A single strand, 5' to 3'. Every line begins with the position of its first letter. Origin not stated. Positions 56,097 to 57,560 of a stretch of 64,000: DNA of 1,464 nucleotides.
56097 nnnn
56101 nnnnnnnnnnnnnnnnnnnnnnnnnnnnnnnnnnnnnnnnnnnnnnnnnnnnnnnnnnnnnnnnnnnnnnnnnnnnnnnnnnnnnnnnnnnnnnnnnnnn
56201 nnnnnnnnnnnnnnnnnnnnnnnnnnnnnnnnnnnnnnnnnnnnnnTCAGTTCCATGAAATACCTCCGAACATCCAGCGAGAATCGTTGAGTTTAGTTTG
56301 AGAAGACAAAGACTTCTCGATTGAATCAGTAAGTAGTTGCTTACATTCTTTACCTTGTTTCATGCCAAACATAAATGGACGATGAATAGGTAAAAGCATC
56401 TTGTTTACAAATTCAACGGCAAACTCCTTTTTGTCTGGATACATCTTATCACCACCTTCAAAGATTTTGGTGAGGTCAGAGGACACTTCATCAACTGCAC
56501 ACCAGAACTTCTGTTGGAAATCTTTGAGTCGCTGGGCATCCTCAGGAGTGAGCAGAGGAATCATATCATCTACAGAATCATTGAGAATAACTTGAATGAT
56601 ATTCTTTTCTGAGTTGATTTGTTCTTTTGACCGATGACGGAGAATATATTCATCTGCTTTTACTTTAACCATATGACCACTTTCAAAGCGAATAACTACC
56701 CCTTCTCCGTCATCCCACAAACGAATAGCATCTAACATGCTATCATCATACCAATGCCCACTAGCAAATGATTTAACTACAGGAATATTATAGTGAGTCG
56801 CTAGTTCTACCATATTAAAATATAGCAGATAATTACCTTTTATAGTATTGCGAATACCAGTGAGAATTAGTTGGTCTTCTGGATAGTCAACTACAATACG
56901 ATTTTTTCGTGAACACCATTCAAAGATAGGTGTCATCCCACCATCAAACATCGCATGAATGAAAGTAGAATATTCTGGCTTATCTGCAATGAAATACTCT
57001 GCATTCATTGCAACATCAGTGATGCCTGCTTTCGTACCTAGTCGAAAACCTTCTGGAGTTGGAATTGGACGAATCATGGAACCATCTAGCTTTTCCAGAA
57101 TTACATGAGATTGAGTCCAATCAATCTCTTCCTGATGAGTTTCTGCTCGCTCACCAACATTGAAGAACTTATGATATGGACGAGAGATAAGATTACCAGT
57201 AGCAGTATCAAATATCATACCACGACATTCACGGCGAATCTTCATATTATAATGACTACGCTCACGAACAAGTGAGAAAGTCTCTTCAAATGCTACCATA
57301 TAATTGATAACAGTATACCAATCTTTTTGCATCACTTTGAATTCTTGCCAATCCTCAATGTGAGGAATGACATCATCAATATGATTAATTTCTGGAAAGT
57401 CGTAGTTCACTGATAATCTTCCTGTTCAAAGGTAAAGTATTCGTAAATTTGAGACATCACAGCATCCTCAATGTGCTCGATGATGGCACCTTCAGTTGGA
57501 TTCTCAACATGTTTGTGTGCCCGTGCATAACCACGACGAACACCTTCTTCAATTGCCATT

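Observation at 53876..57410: Contiguous RNA-repair cassette in which T4 Pnkp is split into separate kinase and phosphatase genes with a CDA-fold deaminase inserted between them, flanked by two different RNA ligases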

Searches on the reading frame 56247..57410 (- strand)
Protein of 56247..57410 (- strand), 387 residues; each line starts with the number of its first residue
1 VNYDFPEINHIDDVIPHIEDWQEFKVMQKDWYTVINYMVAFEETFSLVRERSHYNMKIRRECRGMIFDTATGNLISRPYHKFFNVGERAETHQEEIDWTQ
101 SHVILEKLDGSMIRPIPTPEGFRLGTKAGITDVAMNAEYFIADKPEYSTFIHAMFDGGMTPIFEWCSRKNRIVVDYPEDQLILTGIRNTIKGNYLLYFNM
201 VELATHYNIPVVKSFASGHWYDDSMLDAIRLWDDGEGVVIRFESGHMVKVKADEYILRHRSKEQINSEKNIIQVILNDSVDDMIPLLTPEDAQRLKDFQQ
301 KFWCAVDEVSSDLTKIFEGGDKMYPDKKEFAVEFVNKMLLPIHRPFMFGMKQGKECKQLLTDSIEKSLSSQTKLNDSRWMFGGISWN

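Call 3: search_protein_families(library=pfam, proteins=[window:56247-57410:-], max_evalue=0.01)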
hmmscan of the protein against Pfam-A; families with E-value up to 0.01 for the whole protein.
window:56247-57410:- (387 aa): 3 families
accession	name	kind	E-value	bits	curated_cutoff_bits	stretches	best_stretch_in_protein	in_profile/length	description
PF09511.15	RNA_lig_T4_1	-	5e-27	95.7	28.3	1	61-255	1-227/227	RNA ligase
PF20819.2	T4_Rnl1_C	-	0.00027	21.7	27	1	262-355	1-95/122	T4 RNA ligase 1, C-terminal domain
PF09414.15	RNA_ligase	-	0.0015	19.2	27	1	103-250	4-170/171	RNA ligase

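Call 4: search_protein_families(library=phrogs, proteins=[window:56247-57410:-], max_evalue=0.001)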
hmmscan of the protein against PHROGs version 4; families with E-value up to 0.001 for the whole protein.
window:56247-57410:- (387 aa): 2 families
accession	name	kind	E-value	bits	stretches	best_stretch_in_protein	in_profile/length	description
phrog_562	-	tail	1.9e-69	235.4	1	26-371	29-367/377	RNA ligase and tail fiber protein attachment catalyst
phrog_8238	-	DNA, RNA and nucleotide metabolism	2e-09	37.1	1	58-271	454-686/737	RNA ligase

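Call 25: search_solved_structures(query=window:56247-57410:-, max_evalue=0.01, show_alignments=1)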
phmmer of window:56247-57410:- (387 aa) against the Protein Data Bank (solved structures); distinct sequences matched with E-value up to 0.01: 3.
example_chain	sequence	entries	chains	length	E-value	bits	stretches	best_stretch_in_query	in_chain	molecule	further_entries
2c5u_A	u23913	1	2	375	3.3e-16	62.2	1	58-291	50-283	RNA LIGASE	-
9do4_B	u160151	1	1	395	3.9e-16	62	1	58-291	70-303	RNA ligase 1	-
5tt6_A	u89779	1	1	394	2.5e-15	59.3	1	58-291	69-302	T4 RNA ligase 1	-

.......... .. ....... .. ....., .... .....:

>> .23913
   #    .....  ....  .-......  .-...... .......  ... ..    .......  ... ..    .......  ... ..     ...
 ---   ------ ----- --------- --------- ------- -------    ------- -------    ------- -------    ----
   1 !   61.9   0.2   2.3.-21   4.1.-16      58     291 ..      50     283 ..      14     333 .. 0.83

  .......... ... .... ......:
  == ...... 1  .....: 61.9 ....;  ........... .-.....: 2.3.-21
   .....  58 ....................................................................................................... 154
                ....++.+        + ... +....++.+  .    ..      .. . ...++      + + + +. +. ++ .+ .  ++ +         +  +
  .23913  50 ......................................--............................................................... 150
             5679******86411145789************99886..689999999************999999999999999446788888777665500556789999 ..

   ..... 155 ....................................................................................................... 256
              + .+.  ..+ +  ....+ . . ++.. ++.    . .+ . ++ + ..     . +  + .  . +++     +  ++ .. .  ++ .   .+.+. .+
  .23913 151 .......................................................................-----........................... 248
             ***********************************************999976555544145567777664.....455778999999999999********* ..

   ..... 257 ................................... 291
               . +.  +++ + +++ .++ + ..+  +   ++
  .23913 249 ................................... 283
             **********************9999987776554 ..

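Call 30: search_dna_similar(query=window:56247-57410:-, collection=phages, mode=protein, max_rows=60, max_evalue=1e-8, rows=spread)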
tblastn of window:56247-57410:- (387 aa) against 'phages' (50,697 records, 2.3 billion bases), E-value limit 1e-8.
Records with a match: 1776; places in all: 1776; records where one place covers at least 80% of the query: 209.
Best place of each record, by identity: <60% 1776.
By first word of the organism name: Escherichia 635; Klebsiella 274; Streptomyces 121; Shigella 82; Aeromonas 77; Acinetobacter 69; Enterobacter 56; Vibrio 52; Enterobacteria 48; Campylobacter 43; and 50 more.
By host as written in the record: Escherichia coli 272; - 176; Klebsiella pneumoniae 89; Streptomyces griseus ATCC 10137 51; Streptomyces lividans JI 1326 29; Escherichia coli B 28; Escherichia coli O157:H7 27; Aeromonas salmonicida 27; and 443 more.
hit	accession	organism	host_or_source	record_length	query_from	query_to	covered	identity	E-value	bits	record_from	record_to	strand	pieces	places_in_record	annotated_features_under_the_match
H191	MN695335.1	Synechococcus phage B23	Synechoccus sp.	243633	1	387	100%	54.7%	4e-134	429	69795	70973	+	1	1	hypothetical protein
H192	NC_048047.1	Caulobacter phage CcrBL9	Caulobacter vibrioides CB15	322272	5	387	99%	31.0%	2e-52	193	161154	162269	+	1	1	RNA ligase and tail fiber protein attachment catalyst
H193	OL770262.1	Acinetobacter phage AC4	Acinetobacter baumannii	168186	61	387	84%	27.4%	2e-20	100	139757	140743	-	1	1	RNA ligase A | ribosome_binding_site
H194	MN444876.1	Streptomyces phage Daubenski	Streptomyces griseus ATCC 10137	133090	62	377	82%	27.4%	1e-14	82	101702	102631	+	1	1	182: RNA ligase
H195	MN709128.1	Acinetobacter phage vB_AbaM_Berthold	Acinetobacter baumannii strain LUH3713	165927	61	369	80%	27.6%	3e-20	99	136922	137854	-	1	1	RNA ligase A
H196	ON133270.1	Bacillus phage 2S-4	Rosselomorea vietnamensis FJAT-46955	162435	62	367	79%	27.5%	2e-16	87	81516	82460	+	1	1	none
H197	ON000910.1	Vibrio phage XZ1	Vibrio alginolyticus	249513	61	373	81%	26.5%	6e-25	112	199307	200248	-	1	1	hypothetical protein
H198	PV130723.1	Stenotrophomonas phage Yut2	Stenotrophomonas maltophilia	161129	32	337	79%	26.8%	7e-18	92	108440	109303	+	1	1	RNA ligase and tail fiber protein attachment catalyst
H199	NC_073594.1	Arthrobacter phage Bauer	Arthrobacter globiformis NRRL B-2979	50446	58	355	77%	27.0%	2e-14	81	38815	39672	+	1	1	70: RNA ligase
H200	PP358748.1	Streptomyces phage Amabiko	Streptomyces scabiei RL-34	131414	62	365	79%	26.5%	4e-13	77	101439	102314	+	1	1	208: RNA ligase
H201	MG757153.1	Streptomyces phage BillNye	Streptomyces viridochromogenes DSM40736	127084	62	371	80%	25.6%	1e-11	72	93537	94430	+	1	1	RNA ligase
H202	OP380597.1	Aeromonas phage UP87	Aeromonas hydrophila BIOTECH 10089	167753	61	333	71%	28.5%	2e-19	96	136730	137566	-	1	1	RNA ligase 1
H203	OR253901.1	Streptomyces phage Sollertia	Streptomyces lividans JI 1326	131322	62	365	79%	25.4%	3e-12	74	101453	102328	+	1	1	202: RNA ligase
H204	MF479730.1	Aeromonas phage AS-gz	Aeromonas salmonicida subsp. salmonicida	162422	61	338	72%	27.4%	4e-18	92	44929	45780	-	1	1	RNA ligase 1 and tail fiber attachment catalyst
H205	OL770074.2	Escherichia phage vB_EcoM-RPN187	Escherichia coli strain M187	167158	61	361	78%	25.2%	6e-17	89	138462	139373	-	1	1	RNA ligase A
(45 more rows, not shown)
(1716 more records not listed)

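Call 46: search_protein_families(library=ncbifam, proteins=[window:56247-57410:-], max_evalue=0.01)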
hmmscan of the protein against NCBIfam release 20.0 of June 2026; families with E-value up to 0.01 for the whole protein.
window:56247-57410:- (387 aa): 1 family
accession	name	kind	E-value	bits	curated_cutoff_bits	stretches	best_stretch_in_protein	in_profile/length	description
TIGR02308.1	RNA_lig_T4_1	equivalog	7e-36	124.1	242.25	1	60-365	50-358/373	T4 RnlA family RNA ligase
